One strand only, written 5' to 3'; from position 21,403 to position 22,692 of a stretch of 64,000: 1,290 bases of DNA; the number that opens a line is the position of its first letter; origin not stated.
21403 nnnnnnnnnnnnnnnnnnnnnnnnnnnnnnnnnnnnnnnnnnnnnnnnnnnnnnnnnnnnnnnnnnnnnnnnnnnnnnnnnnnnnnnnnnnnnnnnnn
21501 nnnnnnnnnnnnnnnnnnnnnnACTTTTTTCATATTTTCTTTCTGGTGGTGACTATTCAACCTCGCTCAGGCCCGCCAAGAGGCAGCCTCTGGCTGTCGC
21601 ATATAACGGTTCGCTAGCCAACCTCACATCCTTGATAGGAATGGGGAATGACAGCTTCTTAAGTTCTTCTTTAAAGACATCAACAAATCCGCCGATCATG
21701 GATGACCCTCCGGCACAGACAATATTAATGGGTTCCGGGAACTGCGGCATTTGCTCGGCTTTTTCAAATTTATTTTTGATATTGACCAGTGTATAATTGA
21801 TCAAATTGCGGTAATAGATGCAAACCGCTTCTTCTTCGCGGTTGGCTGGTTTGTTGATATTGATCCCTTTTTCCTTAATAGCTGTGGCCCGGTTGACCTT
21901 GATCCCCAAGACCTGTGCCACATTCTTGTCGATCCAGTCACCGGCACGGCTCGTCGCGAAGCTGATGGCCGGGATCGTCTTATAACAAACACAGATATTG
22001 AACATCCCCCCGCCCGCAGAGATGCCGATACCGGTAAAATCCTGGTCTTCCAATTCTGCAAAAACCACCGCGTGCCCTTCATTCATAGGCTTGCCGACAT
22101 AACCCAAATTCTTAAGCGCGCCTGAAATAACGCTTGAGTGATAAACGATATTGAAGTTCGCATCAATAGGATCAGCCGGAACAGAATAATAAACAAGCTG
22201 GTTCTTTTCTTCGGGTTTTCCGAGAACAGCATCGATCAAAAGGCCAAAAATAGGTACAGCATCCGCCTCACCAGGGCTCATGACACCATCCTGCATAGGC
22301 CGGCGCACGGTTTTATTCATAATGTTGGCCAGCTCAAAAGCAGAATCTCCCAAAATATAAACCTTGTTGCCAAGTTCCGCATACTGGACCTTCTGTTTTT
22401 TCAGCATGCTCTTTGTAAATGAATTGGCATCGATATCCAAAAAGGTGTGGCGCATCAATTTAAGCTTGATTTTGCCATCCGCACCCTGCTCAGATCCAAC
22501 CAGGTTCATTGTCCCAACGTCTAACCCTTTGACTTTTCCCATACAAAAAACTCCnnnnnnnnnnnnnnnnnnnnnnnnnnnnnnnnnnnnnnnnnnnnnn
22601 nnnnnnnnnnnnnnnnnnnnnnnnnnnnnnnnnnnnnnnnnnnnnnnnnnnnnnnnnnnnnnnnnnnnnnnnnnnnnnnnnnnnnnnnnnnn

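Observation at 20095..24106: ParA ATPase + coiled-coil protein + two tandem actin-like paralogs, in addition to MamK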

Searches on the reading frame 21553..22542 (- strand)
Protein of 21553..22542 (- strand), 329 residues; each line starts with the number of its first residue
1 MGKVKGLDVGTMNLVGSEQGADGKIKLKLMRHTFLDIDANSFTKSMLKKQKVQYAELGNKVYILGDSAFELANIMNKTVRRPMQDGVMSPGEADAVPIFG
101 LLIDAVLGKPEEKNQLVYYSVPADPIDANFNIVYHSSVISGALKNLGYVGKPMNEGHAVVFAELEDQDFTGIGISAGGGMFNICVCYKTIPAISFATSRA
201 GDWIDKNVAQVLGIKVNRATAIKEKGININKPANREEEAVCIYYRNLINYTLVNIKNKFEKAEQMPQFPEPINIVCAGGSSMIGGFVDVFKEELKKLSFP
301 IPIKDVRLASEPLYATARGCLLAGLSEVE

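Call 4: search_protein_families(library=pfam, proteins=[window:21553-22542:-], max_evalue=0.01)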
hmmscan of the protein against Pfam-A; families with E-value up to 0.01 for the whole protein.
window:21553-22542:- (329 aa): 2 families
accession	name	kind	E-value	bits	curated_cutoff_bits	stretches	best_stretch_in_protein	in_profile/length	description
PF25216.1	Volactin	-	3.8e-78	263.6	35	1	5-323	3-320/321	Volactin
PF14450.12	FtsA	-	0.0001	23.1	31.8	1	174-319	3-127/127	Cell division protein FtsA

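Call 17: find_homologous_proteins(query=window:21553-22542:-, max_evalue=0.00001)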
Query window:21553-22542:- (329 aa): 2423 proteins with E <= 0.00001 among 5476 candidates; the best 120 are listed.
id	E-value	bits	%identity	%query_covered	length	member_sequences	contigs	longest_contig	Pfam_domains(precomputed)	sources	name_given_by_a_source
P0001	4.1e-206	702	95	100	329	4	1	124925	PF25216.1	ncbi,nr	ncbi:MAG: cell division FtsA domain-containing protein [Candidatus Omnitrophica bacterium]|nr:cell d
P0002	2.8e-198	676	91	100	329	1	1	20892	PF25216.1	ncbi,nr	ncbi:MAG: cell division FtsA domain-containing protein [Candidatus Omnitrophica bacterium]|nr:cell d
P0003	6.1e-197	672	91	100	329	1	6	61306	PF25216.1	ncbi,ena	-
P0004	4.6e-195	665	90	100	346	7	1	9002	PF25216.1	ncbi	-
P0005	1.1e-190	651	86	100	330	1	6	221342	PF25216.1,PF14450.13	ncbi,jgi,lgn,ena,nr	ncbi:MAG TPA: hypothetical protein DD723_01435 [Candidatus Omnitrophica bacterium]|nr:MAG: hypotheti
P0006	7.2e-186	635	87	98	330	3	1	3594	PF25216.1,PF14450.13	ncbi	-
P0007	8.6e-183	625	84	99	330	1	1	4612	PF25216.1,PF14450.13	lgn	-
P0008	1.2e-180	618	83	99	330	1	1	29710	PF25216.1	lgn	-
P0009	8.7e-177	605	81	100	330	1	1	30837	PF25216.1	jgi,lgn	jgi:hypothetical protein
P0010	1.2e-175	602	80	99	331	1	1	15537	PF25216.1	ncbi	-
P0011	4.3e-169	580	77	99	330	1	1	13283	PF25216.1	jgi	jgi:actin-like ATPase involved in cell morphogenesis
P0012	7.0e-169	579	78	99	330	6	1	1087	PF25216.1,PF14450.13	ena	-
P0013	2.1e-168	578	77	99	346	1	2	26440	PF25216.1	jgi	-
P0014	9.0e-168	576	77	98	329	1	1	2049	PF25216.1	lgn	-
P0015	1.1e-167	575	77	98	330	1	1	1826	PF25216.1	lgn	-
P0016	9.9e-166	569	76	99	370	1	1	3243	PF25216.1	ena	-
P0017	1.2e-164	566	76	99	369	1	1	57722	PF25216.1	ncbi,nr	ncbi:MAG: hypothetical protein HQL29_00860 [Candidatus Omnitrophica bacterium]|nr:hypothetical prote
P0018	1.2e-161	556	74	99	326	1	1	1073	PF25216.1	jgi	jgi:actin-like ATPase involved in cell morphogenesis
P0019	1.4e-161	555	75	99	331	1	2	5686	PF25216.1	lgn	-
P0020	3.0e-161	554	74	98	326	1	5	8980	PF25216.1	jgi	-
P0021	1.5e-160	552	73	99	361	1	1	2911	PF25216.1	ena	-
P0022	5.2e-160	550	73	98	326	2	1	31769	PF25216.1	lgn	-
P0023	1.6e-159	549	71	100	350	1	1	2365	PF25216.1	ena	-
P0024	3.0e-159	548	73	99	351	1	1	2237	PF25216.1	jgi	jgi:hypothetical protein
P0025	4.1e-159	547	71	99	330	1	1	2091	PF25216.1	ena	-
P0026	1.8e-158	545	72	99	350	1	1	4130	PF25216.1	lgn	-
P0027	1.8e-158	545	72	99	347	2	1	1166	PF25216.1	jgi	jgi:actin-like ATPase involved in cell morphogenesis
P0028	2.7e-158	545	73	99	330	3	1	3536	PF25216.1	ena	-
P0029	2.8e-158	545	73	98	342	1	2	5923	PF25216.1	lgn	-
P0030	3.1e-158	544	81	90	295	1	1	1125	PF25216.1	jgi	jgi:hypothetical protein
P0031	3.3e-158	544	72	99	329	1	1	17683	PF25216.1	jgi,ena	-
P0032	7.1e-158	543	73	99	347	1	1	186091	PF25216.1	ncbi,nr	ncbi:MAG: hypothetical protein HQL24_02610 [Candidatus Omnitrophica bacterium]|nr:hypothetical prote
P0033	6.2e-157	540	73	99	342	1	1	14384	PF25216.1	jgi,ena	-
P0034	5.2e-156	537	71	99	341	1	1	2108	PF25216.1,PF14450.13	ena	-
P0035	5.3e-156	537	73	98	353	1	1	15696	PF25216.1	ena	-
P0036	7.7e-156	537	71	98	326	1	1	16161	PF25216.1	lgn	-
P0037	1.9e-155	535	72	99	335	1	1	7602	PF25216.1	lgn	-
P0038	5.2e-155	534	71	99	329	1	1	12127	PF25216.1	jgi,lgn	jgi:hypothetical protein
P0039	6.8e-155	533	71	99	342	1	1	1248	PF25216.1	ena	-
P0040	7.8e-155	533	72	99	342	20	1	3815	PF25216.1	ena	-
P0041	1.3e-154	533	71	99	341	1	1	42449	PF25216.1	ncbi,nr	ncbi:MAG: hypothetical protein HQL15_02935 [Candidatus Omnitrophica bacterium]|nr:hypothetical prote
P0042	3.2e-154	531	69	98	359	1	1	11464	PF25216.1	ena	-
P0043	4.8e-154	531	71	99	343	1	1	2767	PF25216.1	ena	-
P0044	5.4e-154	531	71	99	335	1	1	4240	PF25216.1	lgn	-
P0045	6.1e-154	530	72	99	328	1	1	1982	PF25216.1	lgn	-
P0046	6.4e-154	530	71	99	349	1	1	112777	PF25216.1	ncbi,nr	ncbi:MAG: hypothetical protein HQL27_00060 [Candidatus Omnitrophica bacterium]|nr:hypothetical prote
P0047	2.6e-153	528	71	98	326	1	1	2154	PF25216.1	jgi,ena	-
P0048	2.7e-153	528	70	99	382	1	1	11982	PF25216.1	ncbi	-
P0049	1.5e-152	526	70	100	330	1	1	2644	PF25216.1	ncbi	-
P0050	1.9e-152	525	69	99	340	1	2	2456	PF25216.1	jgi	-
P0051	3.4e-152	525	71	99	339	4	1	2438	PF25216.1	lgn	-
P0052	6.0e-152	524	70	99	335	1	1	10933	PF25216.1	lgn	-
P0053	1.9e-150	519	70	99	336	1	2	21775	PF25216.1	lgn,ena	-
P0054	1.3e-149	516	71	98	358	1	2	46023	PF25216.1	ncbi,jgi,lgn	ncbi:MAG: hypothetical protein ACI9CF_001343 [Candidatus Omnitrophota bacterium]|jgi:hypothetical pr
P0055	4.1e-149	514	70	98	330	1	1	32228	PF25216.1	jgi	jgi:hypothetical protein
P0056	2.0e-146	506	68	99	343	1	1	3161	PF25216.1,PF14450.13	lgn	-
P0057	4.5e-146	505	77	88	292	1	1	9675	PF25216.1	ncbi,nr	ncbi:MAG: hypothetical protein HQL11_03175, partial [Candidatus Omnitrophica bacterium]|nr:hypotheti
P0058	5.8e-137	475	61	98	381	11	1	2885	PF25216.1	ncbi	ncbi:MAG: hypothetical protein ACO4B3_11660 [Planctomycetota bacterium]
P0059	6.0e-137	475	88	74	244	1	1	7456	PF25216.1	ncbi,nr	ncbi:MAG: hypothetical protein HQL21_08340 [Candidatus Omnitrophica bacterium]|nr:hypothetical prote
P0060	1.7e-135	470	59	98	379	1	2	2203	PF25216.1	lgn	-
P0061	2.2e-135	469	60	98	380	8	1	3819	PF25216.1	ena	-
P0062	7.0e-134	464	59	98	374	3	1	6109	PF25216.1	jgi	-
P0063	1.1e-133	464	61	98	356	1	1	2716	PF25216.1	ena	-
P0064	2.3e-133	463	61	98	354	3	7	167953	PF25216.1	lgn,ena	-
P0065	2.8e-133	462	61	98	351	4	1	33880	PF25216.1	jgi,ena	jgi:hypothetical protein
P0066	2.9e-133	462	59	98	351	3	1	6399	PF25216.1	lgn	-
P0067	3.0e-133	462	61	98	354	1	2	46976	PF25216.1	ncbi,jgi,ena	-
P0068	3.4e-133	462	60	98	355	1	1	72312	PF25216.1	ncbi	-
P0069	5.4e-133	462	60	98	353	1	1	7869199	PF25216.1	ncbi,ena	-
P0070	6.3e-133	461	60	98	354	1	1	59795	PF25216.1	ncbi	-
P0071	9.6e-133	461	59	98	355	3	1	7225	PF25216.1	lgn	-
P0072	9.7e-133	461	59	98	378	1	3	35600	PF25216.1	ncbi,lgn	-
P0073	1.0e-132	461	61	98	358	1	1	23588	PF25216.1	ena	-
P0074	1.0e-132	461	60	98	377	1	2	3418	PF25216.1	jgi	-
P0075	1.3e-132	460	61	98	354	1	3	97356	PF25216.1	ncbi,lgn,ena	-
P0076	1.4e-132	460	60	98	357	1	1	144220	PF25216.1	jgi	jgi:actin-like ATPase involved in cell morphogenesis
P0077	1.7e-132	460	60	98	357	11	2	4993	PF25216.1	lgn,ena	-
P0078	1.7e-132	460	62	97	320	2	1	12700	PF25216.1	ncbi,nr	ncbi:MAG: hypothetical protein L0Z55_01350 [Planctomycetes bacterium]|nr:hypothetical protein [Planc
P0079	2.0e-132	460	61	99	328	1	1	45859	PF25216.1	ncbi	ncbi:MAG: hypothetical protein V1809_13600 [Planctomycetota bacterium]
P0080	2.1e-132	460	61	98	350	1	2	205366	PF25216.1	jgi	jgi:hypothetical protein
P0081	2.4e-132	459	60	98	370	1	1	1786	PF25216.1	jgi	jgi:hypothetical protein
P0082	3.7e-132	459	60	98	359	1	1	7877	PF25216.1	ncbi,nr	ncbi:MAG: hypothetical protein HY717_24250 [Planctomycetes bacterium]|nr:hypothetical protein [Planc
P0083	4.3e-132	459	59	98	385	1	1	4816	PF25216.1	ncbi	-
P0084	4.3e-132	459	60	98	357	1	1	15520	PF25216.1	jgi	jgi:hypothetical protein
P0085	5.6e-132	458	59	98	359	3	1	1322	PF25216.1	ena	-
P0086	5.7e-132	458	61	98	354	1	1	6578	PF25216.1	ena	-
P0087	5.9e-132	458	60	98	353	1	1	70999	PF25216.1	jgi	jgi:hypothetical protein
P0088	7.2e-132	458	59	98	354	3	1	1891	PF25216.1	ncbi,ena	-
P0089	1.1e-131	457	60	98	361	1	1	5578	PF25216.1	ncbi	ncbi:MAG: cell division protein FtsA [Planctomycetota bacterium]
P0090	1.1e-131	457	59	98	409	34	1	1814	PF25216.1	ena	-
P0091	1.2e-131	457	60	98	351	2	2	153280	PF25216.1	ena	-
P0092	1.3e-131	457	61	98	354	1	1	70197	PF25216.1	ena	-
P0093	1.3e-131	457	60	98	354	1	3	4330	PF25216.1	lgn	-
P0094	2.2e-131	456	60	98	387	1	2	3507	PF25216.1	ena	-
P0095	2.5e-131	456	60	98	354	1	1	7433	PF25216.1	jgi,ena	-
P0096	2.8e-131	456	60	98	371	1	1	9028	PF25216.1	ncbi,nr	ncbi:MAG: hypothetical protein JXP34_03680 [Planctomycetes bacterium]|nr:hypothetical protein [Planc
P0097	3.1e-131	456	60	98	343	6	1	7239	PF25216.1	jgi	-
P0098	3.8e-131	455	60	98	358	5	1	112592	PF25216.1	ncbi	-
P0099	6.4e-131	455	60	98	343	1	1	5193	PF25216.1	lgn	-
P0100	7.5e-131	455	59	99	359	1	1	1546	PF25216.1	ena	-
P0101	7.6e-131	454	59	98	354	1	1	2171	PF25216.1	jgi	jgi:hypothetical protein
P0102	8.6e-131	454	60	98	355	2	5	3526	PF25216.1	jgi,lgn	-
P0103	8.8e-131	454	59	98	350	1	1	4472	PF25216.1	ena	-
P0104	8.8e-131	454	59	98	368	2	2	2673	PF25216.1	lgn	-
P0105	9.5e-131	454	59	99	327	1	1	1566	PF25216.1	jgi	-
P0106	1.2e-130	454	60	98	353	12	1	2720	PF25216.1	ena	-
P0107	1.3e-130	454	59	98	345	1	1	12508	PF25216.1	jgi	jgi:hypothetical protein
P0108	1.9e-130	453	60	98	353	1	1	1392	PF25216.1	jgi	jgi:hypothetical protein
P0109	1.9e-130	453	61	97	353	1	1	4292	PF25216.1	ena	-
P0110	2.2e-130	453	60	98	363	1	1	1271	PF25216.1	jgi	-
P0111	2.7e-130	453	59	98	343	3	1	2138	PF25216.1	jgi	jgi:hypothetical protein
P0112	3.1e-130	452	59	98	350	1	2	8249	PF25216.1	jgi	jgi:actin-like ATPase involved in cell morphogenesis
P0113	3.2e-130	452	59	98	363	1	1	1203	PF25216.1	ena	-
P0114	4.0e-130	452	59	98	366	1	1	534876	PF25216.1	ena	-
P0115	4.6e-130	452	59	98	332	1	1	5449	PF25216.1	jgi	jgi:hypothetical protein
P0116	4.7e-130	452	60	98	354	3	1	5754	PF25216.1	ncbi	-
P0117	4.9e-130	452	59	98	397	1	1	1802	PF25216.1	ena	-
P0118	6.1e-130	452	60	98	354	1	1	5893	PF25216.1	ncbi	-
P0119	6.2e-130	452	60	98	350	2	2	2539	PF25216.1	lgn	-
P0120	9.1e-130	451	59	98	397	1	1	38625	PF25216.1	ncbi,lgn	ncbi:MAG: hypothetical protein AAEJ04_05570 [Planctomycetota bacterium]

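Call 20: find_encoding_contigs(protein=P0069, flank=8000, max_places=2)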
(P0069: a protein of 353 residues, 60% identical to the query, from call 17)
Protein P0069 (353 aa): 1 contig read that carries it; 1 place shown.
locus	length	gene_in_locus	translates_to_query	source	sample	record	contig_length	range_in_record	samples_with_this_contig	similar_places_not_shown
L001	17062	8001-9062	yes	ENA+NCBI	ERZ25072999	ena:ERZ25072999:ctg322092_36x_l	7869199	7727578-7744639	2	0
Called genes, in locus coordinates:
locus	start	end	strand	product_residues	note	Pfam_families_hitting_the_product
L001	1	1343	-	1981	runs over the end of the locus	PF00069:Pkinase, PF07714:PK_Tyr_Ser-Thr, PF13424:TPR_12, PF17874:TPR_MalT, PF01590:GAF, PF13185:GAF_2, PF00158:Sigma54_activat, PF14532:Sigma54_activ_2, +6 more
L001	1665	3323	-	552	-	PF00158:Sigma54_activat, PF14532:Sigma54_activ_2, PF07728:AAA_5 (weak), PF25601:AAA_lid_14, PF02954:HTH_8 (weak)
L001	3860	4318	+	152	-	PF00334:NDK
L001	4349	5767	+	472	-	PF05833:NFACT_N, PF05670:NFACT-R_1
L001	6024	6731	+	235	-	-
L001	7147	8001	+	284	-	-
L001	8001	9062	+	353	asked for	PF25216:Volactin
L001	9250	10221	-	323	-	PF13485:Peptidase_MA_2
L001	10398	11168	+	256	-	PF00512:HisKA, PF02518:HATPase_c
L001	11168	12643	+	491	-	PF00072:Response_reg, PF00158:Sigma54_activat, PF14532:Sigma54_activ_2, PF01078:Mg_chelatase (faint), PF07724:AAA_2 (faint), PF07728:AAA_5 (weak), PF25601:AAA_lid_14, PF02954:HTH_8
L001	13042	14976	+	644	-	PF00012:HSP70, PF06723:MreB_Mbl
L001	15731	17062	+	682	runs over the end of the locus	PF08298:AAA_PrkA, PF06798:PrkA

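Call 23: find_encoding_contigs(protein=P0005, flank=10000, max_places=2)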
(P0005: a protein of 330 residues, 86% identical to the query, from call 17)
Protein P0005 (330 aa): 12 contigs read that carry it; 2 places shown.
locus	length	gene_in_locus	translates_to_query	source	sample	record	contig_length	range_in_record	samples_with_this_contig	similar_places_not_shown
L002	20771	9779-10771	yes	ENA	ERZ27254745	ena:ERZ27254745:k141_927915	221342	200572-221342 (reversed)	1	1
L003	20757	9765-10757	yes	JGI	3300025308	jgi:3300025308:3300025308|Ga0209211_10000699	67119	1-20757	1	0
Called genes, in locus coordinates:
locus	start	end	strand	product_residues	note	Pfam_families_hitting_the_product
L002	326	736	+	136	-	-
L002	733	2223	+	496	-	PF04326:SLFN_AlbA_2, PF13749:HATPase_c_4, PF21247:Fic-like_C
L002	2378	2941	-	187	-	-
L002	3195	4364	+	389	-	PF13173:AAA_14, PF13635:DUF4143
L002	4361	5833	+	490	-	PF17767:NAPRTase_N, PF02749:QRPTase_N (faint), PF04095:NAPRTase (faint), PF17956:NAPRTase_C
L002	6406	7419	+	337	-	PF12717:Cnd1 (faint), PF02985:HEAT (faint), PF03130:HEAT_PBS (faint), PF13646:HEAT_2 (weak)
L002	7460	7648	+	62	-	-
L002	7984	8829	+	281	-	PF00142:Fer4_NifH, PF02374:ArsA_ATPase, PF09140:MipZ, PF10609:ParA, PF13614:AAA_31, PF01656:CbiA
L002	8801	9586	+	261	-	-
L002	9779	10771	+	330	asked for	PF25216:Volactin, PF14450:FtsA (weak)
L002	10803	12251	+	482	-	PF25216:Volactin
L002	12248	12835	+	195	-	-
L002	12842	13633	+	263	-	-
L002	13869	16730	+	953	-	PF00672:HAMP, PF00989:PAS, PF08448:PAS_4 (weak), PF13426:PAS_9, PF00989:PAS (weak), PF08448:PAS_4, PF13426:PAS_9, PF02518:HATPase_c, +3 more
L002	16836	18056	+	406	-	PF00072:Response_reg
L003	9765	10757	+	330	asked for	PF25216:Volactin, PF14450:FtsA (weak)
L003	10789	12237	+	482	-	PF25216:Volactin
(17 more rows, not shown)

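Call 30: search_protein_families(library=ncbifam, proteins=[window:21553-22542:-], max_evalue=0.001)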
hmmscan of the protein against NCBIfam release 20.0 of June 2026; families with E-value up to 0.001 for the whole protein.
window:21553-22542:- (329 aa): 1 family
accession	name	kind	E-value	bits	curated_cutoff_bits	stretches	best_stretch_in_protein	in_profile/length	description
NF040964.1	MamK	subfamily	7.1e-09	35.1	400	1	58-212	40-189/335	MamK family actin-like protein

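Call 38: search_protein_families(library=pfam, proteins=[L001:7147-8001:+, L001:6024-6731:+], max_evalue=0.001)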
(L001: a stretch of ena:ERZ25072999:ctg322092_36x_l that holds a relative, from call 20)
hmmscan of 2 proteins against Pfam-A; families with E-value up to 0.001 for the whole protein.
L001:7147-8001:+ (284 aa): 0 families

L001:6024-6731:+ (235 aa): 0 families

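Call 59: search_solved_structures(query=window:21553-22542:-, max_evalue=0.01)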
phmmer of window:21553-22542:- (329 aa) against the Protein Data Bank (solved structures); distinct sequences matched with E-value up to 0.01: 3.
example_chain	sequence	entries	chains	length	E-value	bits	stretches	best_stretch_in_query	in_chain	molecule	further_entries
5ljw_A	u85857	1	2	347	2e-06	30.9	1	56-320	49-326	Actin-like ATPase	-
5jyg_A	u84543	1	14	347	2.8e-06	30.4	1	56-295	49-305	Actin-like ATPase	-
5ljv_A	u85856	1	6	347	2.8e-06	30.4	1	56-295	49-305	Actin-like ATPase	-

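Call 63: find_related_loci(query=window:21553-22542:-, collection=metagenome_contigs, flank=10000)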
Query window:21553-22542:- (329 aa) in metagenome_contigs; peptide patterns used: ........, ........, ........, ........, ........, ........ (x = any residue, [..] = any of these).
126 stretches matched a pattern; 21 encode a relative of the query (tblastn E <= 1e-3); 21 distinct loci.
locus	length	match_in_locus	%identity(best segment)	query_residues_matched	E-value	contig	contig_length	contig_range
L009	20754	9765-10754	86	1-329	0e+0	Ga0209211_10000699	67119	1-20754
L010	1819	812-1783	77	4-327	0e+0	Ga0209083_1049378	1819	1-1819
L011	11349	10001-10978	72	2-327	8e-166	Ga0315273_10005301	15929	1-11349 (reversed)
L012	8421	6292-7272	73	3-329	3e-165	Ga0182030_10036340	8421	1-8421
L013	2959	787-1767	72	3-329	9e-174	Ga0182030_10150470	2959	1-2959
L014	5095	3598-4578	72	3-329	5e-167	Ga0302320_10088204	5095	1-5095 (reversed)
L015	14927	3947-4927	72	3-329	5e-164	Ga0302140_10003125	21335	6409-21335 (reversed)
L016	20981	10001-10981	71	3-329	6e-163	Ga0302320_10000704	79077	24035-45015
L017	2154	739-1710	71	4-327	4e-173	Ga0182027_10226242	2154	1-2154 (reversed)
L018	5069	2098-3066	61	5-327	2e-142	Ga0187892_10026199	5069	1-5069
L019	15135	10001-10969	61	5-327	9e-140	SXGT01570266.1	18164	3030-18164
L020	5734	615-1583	61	5-327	2e-140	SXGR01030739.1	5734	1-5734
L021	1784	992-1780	75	4-266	3e-149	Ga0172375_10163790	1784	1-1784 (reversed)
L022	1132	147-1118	59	5-328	4e-151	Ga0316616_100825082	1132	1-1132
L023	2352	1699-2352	75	3-220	2e-113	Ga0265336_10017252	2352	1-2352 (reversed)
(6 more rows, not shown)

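Call 65: search_dna_similar(query=window:21553-22542:-, collection=plasmids, mode=protein, max_evalue=0.00001, max_rows=15)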
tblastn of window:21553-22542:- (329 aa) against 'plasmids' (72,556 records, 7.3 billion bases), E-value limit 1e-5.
Records with a match: 5; places in all: 5; records where one place covers at least 80% of the query: 5.
Best place of each record, by identity: <60% 5.
By first word of the organism name: Haloarcula 3; Halogeometricum 1; Natrinema 1.
By predicted mobility (MOB-suite, as given by PLSDB): non-mobilizable 5.
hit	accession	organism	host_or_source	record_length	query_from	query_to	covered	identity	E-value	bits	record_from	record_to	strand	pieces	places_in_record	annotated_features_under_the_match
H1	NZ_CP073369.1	Haloarcula sinaiiensis ATCC 33800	cell culture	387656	5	329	99%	38.8%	2e-77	264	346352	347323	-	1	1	hypothetical protein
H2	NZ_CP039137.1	Haloarcula marismortui ATCC 43049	Cell culture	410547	5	329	99%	38.8%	2e-77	264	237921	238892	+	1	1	hypothetical protein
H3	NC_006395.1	Haloarcula marismortui ATCC 43049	-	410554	5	329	99%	38.8%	2e-77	264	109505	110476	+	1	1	hypothetical protein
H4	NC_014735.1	Halogeometricum borinquense DSM 11551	-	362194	5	327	98%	38.2%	5e-75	258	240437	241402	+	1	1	cell division protein FtsA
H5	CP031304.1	Natrinema thermotolerans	Cell culture,Korean salt-fermented food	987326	5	327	98%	37.8%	4e-75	258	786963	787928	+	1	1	hypothetical protein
